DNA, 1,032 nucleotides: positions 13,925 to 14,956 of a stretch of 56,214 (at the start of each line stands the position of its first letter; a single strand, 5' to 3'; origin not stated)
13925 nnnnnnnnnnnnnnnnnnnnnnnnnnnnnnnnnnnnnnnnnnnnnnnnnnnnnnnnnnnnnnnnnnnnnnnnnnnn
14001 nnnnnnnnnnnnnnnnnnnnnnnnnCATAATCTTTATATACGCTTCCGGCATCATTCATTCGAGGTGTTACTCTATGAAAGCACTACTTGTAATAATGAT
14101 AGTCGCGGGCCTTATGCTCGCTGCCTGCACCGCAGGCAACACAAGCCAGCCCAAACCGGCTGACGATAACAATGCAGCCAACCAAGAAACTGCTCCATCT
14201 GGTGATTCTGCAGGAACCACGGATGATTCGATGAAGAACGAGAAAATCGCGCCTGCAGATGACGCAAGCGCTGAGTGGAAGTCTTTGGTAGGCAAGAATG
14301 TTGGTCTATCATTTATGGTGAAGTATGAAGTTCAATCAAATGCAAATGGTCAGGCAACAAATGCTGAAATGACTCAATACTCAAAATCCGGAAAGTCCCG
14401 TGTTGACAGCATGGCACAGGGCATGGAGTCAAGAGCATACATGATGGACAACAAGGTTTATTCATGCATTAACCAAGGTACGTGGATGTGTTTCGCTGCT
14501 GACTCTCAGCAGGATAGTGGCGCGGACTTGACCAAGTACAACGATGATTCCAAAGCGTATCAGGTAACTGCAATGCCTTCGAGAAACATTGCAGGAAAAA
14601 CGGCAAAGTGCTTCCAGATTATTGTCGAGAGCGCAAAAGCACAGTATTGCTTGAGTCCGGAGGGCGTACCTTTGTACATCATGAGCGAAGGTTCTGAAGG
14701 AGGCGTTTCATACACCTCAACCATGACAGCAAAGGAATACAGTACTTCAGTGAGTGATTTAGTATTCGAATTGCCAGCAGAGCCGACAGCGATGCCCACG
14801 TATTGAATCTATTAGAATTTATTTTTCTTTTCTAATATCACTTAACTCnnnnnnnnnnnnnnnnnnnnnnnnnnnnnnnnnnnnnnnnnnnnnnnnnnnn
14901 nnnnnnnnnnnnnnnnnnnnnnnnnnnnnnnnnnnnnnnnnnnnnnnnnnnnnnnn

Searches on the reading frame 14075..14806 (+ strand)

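Call 4: search_protein_families(library=pfam, proteins=[window:14075-14806:+], max_evalue=0.01)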
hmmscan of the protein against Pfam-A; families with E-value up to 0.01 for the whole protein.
window:14075-14806:+ (243 aa): 0 families

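Call 20: search_protein_families(library=ncbifam, proteins=[window:14075-14806:+], max_evalue=1)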
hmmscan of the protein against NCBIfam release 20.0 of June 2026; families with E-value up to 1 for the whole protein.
window:14075-14806:+ (243 aa): 7 families
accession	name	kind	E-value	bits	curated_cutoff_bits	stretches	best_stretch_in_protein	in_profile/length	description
NF046038.1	NGK_0946_fam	subfamily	0.0025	18.3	45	1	1-39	1-35/102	NGK_0946 family protein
NF045774.1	cytochro_C551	exception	0.012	15.5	118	1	2-38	3-37/110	cytochrome c551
TIGR02898.1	spore_YhcN_YlaJ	subfamily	0.013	15.8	99.75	1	5-67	2-62/158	YhcN/YlaJ family sporulation lipoprotein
NF058647.1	lipo_LytA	equivalog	0.024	14.8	110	1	1-50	1-53/107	acidic lipoprotein LytA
NF041428.1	TrsH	subfamily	0.038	14.1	150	1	1-36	1-38/149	TrsH/TraH family protein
NF033729.0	borfam54_2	equivalog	0.17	11.5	30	1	3-71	10-69/226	complement regulator-acquiring protein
NF047408.1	SA0632_fam_LP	equivalog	0.19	11.4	70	1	1-19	1-19/68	SA0632 family lipoprotein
